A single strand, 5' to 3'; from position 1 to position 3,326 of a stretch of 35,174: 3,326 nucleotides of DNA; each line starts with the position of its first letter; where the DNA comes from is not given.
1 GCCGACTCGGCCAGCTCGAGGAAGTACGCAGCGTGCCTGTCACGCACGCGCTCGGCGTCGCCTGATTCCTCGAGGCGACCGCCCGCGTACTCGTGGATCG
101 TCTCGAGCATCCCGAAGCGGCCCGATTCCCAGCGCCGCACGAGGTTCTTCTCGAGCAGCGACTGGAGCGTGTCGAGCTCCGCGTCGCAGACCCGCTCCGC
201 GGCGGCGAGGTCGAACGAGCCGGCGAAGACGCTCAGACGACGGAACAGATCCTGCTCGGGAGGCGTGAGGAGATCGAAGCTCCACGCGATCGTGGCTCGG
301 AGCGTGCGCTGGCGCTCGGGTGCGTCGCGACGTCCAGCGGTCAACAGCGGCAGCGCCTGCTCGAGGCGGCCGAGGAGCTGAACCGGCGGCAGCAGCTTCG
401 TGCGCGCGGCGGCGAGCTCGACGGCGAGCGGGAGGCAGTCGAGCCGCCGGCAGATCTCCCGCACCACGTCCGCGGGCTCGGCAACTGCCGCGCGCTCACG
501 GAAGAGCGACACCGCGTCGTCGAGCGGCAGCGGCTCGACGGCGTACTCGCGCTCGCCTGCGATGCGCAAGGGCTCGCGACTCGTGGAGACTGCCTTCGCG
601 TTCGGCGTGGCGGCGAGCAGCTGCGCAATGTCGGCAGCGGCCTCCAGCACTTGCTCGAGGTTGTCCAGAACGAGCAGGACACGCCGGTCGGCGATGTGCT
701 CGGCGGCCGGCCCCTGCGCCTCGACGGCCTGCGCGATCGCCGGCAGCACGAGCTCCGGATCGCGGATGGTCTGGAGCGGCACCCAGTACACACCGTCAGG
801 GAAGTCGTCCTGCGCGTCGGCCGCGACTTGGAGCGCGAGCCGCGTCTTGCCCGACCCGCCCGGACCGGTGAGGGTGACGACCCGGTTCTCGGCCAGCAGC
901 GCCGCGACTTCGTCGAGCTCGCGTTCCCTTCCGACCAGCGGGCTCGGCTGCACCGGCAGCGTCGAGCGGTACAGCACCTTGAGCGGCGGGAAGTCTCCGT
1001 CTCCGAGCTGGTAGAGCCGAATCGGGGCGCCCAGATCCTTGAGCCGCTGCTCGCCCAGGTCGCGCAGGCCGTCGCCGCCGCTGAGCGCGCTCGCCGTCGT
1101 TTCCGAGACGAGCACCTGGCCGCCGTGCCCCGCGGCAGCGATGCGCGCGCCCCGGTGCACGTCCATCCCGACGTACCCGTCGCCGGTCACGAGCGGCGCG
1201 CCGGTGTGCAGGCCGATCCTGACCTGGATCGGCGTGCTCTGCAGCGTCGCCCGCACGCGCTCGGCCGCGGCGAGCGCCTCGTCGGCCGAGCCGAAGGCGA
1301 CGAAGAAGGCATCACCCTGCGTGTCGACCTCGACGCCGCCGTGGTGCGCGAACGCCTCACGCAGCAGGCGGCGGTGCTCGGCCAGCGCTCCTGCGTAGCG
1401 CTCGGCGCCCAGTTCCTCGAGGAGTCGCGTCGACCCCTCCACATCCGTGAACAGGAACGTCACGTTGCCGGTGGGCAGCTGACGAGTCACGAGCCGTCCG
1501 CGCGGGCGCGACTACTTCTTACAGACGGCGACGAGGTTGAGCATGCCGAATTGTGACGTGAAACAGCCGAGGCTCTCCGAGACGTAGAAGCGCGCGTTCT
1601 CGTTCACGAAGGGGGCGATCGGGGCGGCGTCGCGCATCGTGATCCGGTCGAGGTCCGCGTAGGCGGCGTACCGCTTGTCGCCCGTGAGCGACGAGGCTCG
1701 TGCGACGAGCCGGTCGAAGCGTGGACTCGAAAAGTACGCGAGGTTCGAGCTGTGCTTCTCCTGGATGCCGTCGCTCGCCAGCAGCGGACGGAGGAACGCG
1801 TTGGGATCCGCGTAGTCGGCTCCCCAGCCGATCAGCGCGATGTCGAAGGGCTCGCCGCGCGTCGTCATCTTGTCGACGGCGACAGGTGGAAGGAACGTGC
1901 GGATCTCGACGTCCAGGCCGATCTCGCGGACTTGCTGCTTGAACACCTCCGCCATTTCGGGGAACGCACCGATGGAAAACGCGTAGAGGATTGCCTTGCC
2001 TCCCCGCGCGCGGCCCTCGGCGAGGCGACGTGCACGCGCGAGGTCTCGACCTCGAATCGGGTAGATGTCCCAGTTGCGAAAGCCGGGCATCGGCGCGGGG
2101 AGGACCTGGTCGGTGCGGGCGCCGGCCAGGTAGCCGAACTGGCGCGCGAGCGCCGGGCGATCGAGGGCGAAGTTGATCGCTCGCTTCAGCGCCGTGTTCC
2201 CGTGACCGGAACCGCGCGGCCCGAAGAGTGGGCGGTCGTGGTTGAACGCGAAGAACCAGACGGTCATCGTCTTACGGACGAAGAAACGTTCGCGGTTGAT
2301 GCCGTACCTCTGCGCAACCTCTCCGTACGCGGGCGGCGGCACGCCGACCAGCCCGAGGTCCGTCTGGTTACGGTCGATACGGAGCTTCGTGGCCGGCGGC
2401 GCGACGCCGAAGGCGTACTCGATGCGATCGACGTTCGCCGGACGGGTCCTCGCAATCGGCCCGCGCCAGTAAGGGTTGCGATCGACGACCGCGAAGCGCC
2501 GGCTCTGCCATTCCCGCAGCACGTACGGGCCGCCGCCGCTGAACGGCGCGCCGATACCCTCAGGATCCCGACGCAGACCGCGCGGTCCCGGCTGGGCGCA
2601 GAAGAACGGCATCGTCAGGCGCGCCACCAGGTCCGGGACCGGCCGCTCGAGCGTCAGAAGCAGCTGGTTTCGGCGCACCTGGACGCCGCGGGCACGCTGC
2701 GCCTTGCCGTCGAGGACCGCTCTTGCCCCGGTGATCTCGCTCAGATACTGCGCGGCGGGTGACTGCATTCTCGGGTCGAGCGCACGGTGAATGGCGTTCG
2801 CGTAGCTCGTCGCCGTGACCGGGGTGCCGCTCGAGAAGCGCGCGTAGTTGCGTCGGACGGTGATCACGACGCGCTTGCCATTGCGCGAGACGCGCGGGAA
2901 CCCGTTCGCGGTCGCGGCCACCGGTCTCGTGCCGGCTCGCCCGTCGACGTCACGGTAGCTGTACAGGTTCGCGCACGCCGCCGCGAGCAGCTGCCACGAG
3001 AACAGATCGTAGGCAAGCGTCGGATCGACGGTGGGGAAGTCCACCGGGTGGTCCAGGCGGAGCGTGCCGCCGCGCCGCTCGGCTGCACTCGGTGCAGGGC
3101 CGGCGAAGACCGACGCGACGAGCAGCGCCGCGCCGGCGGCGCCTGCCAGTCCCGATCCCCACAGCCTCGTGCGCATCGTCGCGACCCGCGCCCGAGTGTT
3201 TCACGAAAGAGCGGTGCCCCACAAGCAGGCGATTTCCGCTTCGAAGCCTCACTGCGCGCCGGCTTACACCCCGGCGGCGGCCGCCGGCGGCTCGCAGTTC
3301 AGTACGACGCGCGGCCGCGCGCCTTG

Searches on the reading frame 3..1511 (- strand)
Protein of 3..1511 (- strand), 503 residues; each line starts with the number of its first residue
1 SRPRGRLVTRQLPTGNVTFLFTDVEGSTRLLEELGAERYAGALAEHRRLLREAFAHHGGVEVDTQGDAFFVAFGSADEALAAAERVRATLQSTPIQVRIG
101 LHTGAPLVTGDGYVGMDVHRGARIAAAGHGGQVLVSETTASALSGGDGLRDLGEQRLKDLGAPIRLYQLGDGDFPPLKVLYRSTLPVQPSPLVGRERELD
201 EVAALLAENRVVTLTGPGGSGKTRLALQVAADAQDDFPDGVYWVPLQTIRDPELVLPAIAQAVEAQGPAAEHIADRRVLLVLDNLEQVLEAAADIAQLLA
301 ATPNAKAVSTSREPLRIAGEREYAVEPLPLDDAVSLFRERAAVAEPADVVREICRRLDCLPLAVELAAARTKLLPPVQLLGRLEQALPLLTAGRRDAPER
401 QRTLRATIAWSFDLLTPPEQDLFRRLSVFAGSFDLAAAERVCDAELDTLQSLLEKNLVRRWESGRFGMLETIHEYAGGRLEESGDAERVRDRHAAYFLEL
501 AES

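Call 47: search_protein_families(library=pfam, proteins=[window:3-1511:-], max_evalue=0.0001)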
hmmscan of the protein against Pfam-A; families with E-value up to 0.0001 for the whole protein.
window:3-1511:- (503 aa): 7 families
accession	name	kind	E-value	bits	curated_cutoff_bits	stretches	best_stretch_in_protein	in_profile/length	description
PF00211.25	Guanylate_cyc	-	7.9e-15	55.3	21.9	1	13-158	5-171/183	Adenylate and Guanylate cyclase catalytic domain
PF25199.1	nSTAND_NTPase5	-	3.5e-09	37.1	34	1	208-313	40-134/145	Novel STAND NTPase 5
PF13191.12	AAA_16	-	4.8e-08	34.1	32.6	1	191-324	1-104/167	AAA ATPase domain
PF00931.28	NB-ARC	-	2.9e-06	27.2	23.5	1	196-290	2-98/248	NB-ARC domain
PF01637.24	ATPase_2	-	3.8e-06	27.3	33.2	1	193-257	2-68/225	ATPase domain predominantly from Archaea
PF20720.3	nSTAND3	-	1.3e-05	25.4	27.2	1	198-255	6-60/155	Novel STAND NTPase 3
PF05729.18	NACHT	-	1.7e-05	25.1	26.7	1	210-339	1-162/167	NACHT domain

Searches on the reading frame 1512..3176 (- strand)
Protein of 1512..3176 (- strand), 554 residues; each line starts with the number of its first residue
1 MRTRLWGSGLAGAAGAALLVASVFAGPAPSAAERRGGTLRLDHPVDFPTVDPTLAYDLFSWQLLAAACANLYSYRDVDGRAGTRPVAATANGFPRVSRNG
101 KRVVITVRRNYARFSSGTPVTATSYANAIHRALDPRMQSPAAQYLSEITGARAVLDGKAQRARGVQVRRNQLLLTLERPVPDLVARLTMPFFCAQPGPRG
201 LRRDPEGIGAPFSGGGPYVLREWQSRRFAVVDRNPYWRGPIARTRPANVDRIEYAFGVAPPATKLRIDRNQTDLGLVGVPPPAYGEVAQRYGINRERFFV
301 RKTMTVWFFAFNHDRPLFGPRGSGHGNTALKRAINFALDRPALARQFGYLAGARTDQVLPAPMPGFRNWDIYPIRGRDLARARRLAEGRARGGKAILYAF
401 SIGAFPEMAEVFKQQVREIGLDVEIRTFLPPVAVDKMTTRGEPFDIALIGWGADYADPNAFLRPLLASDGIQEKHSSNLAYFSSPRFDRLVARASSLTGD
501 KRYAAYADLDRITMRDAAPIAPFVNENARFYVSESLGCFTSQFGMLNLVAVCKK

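Call 47: search_protein_families(library=pfam, proteins=[window:1512-3176:-], max_evalue=0.0001)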
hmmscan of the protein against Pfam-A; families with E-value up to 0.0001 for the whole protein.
window:1512-3176:- (554 aa): 1 family
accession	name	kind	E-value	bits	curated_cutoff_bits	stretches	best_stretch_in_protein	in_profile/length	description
PF00496.27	SBP_bac_5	-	1.1e-41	143.6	32.4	1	86-471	3-366/368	Bacterial extracellular solute-binding proteins, family 5 Middle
